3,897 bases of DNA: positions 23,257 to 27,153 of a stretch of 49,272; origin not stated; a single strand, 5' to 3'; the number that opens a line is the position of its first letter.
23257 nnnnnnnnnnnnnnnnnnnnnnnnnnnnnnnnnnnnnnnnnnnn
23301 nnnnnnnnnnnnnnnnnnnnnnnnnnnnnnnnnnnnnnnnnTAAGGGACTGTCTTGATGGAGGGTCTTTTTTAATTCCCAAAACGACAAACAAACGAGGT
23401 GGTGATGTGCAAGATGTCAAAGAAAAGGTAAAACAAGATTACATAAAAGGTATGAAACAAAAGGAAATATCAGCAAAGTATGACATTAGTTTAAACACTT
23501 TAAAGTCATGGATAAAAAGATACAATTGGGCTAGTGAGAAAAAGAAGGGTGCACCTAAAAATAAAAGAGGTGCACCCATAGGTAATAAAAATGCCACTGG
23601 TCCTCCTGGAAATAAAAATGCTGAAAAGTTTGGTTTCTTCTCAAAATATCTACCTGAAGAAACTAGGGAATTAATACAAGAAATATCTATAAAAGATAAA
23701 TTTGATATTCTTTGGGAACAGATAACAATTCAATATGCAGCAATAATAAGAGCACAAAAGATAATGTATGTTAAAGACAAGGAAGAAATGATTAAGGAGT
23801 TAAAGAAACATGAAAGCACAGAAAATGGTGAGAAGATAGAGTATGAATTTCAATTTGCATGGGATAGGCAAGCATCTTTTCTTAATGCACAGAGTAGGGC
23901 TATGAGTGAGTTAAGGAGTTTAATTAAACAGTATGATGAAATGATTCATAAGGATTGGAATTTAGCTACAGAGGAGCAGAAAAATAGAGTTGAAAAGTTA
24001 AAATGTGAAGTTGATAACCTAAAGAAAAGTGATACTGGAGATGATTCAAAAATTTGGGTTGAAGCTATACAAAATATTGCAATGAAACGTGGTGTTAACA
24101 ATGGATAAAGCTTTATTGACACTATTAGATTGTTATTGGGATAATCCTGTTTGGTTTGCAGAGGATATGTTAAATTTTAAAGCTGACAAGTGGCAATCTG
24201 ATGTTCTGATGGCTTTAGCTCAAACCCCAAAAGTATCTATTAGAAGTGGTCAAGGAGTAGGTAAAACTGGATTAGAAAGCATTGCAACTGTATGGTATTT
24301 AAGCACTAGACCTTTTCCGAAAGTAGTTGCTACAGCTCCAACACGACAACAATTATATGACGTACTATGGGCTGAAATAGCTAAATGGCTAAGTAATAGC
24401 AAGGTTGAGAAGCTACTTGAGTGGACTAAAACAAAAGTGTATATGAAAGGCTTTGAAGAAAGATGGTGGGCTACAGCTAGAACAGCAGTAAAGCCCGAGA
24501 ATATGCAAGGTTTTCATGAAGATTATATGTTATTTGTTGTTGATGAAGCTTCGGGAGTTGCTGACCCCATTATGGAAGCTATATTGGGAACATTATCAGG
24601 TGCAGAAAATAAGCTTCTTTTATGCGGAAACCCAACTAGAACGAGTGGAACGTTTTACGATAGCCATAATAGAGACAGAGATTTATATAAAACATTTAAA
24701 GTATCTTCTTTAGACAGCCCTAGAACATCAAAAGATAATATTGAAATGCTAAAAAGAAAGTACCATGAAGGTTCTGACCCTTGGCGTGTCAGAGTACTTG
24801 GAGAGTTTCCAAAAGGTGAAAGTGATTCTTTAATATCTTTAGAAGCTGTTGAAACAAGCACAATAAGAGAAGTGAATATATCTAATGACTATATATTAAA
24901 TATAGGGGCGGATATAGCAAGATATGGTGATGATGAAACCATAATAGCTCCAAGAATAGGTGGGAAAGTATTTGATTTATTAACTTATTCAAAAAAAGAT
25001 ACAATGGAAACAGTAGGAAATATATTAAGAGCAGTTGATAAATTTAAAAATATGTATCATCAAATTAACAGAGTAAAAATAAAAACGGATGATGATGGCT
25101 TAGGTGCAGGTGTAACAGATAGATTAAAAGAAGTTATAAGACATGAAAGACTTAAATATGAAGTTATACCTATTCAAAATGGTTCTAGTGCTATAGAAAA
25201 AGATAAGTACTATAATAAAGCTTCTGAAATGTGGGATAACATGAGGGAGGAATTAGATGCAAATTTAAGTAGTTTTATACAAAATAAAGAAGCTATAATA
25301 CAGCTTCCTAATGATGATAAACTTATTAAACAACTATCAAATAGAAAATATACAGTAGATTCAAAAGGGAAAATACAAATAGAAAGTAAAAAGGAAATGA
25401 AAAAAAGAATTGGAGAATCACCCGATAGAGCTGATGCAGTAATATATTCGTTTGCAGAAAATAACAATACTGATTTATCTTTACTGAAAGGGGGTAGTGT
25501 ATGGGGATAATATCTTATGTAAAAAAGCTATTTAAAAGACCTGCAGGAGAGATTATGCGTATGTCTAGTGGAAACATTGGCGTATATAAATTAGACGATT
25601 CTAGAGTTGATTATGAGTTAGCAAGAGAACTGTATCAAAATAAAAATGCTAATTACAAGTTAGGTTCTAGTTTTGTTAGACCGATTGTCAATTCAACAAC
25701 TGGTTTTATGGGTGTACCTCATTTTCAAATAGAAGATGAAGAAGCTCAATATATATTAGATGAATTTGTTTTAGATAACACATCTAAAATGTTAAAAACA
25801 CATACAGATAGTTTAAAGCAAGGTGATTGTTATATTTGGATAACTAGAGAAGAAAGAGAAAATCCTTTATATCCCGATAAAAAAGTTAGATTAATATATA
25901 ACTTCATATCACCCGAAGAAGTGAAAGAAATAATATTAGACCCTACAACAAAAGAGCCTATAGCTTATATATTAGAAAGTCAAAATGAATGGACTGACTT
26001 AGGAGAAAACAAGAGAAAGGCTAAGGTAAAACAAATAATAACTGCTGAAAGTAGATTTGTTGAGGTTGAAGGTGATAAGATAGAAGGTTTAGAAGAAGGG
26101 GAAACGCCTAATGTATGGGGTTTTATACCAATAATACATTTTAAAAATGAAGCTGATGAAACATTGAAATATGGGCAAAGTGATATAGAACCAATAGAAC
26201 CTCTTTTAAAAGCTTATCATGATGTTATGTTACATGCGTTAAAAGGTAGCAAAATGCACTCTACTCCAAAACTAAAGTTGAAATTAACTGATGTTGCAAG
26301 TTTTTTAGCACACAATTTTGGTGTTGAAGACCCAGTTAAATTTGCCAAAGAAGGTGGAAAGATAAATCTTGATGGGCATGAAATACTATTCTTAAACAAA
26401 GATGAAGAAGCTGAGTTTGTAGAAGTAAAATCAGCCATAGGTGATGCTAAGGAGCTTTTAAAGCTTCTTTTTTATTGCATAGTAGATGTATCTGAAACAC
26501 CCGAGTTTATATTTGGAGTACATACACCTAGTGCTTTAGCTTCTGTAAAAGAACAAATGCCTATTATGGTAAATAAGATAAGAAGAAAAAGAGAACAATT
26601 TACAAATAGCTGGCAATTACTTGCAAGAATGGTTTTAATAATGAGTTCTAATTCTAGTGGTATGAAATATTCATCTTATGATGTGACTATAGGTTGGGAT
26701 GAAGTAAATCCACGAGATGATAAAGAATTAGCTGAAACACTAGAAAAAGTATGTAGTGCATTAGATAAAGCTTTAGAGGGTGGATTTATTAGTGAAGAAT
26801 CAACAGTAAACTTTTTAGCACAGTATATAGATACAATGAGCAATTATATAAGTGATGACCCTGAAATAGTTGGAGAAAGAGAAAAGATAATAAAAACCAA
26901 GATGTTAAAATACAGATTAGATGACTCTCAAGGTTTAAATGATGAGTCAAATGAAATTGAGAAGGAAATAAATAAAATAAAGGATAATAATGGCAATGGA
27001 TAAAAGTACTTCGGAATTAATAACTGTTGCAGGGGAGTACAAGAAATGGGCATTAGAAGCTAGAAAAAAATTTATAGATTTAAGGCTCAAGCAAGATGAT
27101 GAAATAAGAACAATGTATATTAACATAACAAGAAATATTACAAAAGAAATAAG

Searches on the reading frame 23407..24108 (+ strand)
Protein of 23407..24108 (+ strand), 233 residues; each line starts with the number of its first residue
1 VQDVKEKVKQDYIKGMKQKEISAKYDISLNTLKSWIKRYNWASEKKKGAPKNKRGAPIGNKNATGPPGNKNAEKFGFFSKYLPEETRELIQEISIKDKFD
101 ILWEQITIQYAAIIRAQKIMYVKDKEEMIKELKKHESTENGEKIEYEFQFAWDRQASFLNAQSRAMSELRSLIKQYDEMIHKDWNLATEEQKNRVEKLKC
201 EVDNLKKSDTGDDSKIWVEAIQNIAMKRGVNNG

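Call 28: search_protein_families(library=pfam, proteins=[window:23407-24108:+], max_evalue=0.001)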
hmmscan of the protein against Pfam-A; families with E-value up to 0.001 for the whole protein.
window:23407-24108:+ (233 aa): 4 families
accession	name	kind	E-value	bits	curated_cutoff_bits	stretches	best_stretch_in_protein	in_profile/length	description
PF13518.12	HTH_28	-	1.8e-06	28.4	25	1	10-40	7-37/52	Helix-turn-helix domain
PF13384.12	HTH_23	-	1.2e-05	25.4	24.6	1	11-40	13-42/50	Homeodomain-like domain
PF06056.18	Terminase_5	-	0.0004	20.7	20.3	1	7-43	5-41/58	Putative ATPase subunit of terminase (gpP-like)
PF08281.18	Sigma70_r4_2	-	0.00049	20.1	25.7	0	11-38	22-49/54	Sigma-70, region 4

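Call 51: search_protein_families(library=phrogs, proteins=[window:23407-24108:+], max_evalue=0.001)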
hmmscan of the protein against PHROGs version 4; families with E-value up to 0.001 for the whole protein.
window:23407-24108:+ (233 aa): 11 families
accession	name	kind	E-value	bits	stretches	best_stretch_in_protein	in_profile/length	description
phrog_509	-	head and packaging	1.1e-101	340.3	1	1-219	7-230/238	terminase small subunit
phrog_8935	-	unknown function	2.7e-53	179.4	1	123-233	3-108/108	-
phrog_1889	-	head and packaging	1.7e-26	94.4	1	3-232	7-275/276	terminase small subunit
phrog_4151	-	DNA, RNA and nucleotide metabolism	2.4e-12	48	1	4-181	9-145/154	DNA binding protein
phrog_25288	-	unknown function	7e-07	30.1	1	2-53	4-55/234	-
phrog_4481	-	unknown function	3e-06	27.9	1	4-47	29-72/196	-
phrog_2606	-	head and packaging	1.9e-05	25.2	1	5-61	9-63/310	terminase small subunit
phrog_51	-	head and packaging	2.4e-05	25.2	1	5-50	6-56/261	terminase small subunit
phrog_2789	-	transcription regulation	3.8e-05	24.1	1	2-45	13-57/255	transcriptional regulator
phrog_4494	-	unknown function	0.00044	21.7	1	2-45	5-48/109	-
phrog_1128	-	moron, auxiliary metabolic gene and host takeover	0.0005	20.4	1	120-226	166-274/381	enoyl-CoA hydratase/carnithine racemase-like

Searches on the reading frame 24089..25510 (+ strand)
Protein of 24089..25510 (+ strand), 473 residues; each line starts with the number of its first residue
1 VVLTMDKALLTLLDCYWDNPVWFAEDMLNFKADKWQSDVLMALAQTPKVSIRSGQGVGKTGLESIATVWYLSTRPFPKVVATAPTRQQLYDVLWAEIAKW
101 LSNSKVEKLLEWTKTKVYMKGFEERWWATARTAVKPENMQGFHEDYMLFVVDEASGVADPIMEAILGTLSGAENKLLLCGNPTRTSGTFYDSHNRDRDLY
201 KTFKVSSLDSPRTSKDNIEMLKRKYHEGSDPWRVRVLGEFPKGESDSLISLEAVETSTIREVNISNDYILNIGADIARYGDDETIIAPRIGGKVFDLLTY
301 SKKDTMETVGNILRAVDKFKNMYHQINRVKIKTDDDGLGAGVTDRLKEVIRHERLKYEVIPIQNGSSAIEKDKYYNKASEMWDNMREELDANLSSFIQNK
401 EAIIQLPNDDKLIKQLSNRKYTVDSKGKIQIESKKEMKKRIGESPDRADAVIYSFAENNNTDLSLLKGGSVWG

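Call 28: search_protein_families(library=pfam, proteins=[window:24089-25510:+], max_evalue=0.001)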
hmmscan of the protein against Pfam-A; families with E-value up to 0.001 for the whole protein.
window:24089-25510:+ (473 aa): 3 families
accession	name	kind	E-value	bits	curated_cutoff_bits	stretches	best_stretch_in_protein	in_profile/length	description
PF13604.12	AAA_30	-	2.5e-05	24.6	27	1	34-182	4-125/191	AAA domain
PF13245.12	AAA_19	-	0.00012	22.7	25.1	1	43-182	8-126/134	AAA domain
PF05127.21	NAT10_TcmA_helicase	-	0.00044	20.6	22.7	1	51-167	2-111/176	RNA cytidine acetyltransferase NAT10/TcmA, helicase domain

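Call 51: search_protein_families(library=phrogs, proteins=[window:24089-25510:+], max_evalue=0.001)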
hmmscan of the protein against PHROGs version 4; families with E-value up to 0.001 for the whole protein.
window:24089-25510:+ (473 aa): 3 families
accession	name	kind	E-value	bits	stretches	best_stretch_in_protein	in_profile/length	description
phrog_5902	-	unknown function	4.2e-120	402.3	1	3-339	5-359/359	-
phrog_2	-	head and packaging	3.3e-49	169.3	1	17-459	251-593/807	terminase large subunit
phrog_675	-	head and packaging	9.6e-09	35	1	28-177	39-185/576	terminase large subunit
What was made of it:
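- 23407..25510 (+): Small and large terminase genes. Virion-derived records of related phages are opened just upstream of here, 23 kb from the 55-mer. phrog_509 terminase small subunit E=1e-101; phrog_2 terminase large subunit E=3e-49 (call 51).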

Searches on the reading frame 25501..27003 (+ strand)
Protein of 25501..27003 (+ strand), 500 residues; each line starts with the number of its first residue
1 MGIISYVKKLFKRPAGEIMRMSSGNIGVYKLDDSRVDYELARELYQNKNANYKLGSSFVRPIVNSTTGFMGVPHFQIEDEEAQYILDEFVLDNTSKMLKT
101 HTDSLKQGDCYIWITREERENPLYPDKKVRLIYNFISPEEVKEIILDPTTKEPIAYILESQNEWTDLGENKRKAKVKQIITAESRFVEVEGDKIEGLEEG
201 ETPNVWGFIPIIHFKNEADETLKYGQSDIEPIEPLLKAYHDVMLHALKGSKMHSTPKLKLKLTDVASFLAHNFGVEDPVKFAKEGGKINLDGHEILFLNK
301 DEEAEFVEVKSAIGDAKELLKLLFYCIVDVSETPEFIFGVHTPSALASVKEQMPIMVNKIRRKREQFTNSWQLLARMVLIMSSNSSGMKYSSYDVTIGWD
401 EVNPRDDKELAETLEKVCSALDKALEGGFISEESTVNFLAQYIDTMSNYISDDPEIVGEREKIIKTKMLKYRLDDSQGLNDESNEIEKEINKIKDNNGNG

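Call 28: search_protein_families(library=pfam, proteins=[window:25501-27003:+], max_evalue=0.001)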
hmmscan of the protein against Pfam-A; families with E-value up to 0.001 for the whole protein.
window:25501-27003:+ (500 aa): 1 family
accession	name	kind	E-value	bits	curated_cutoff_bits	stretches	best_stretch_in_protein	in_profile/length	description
PF05133.19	SPP1_portal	-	1.2e-18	67.7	25.5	1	47-433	36-387/416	Phage portal protein, SPP1 Gp6-like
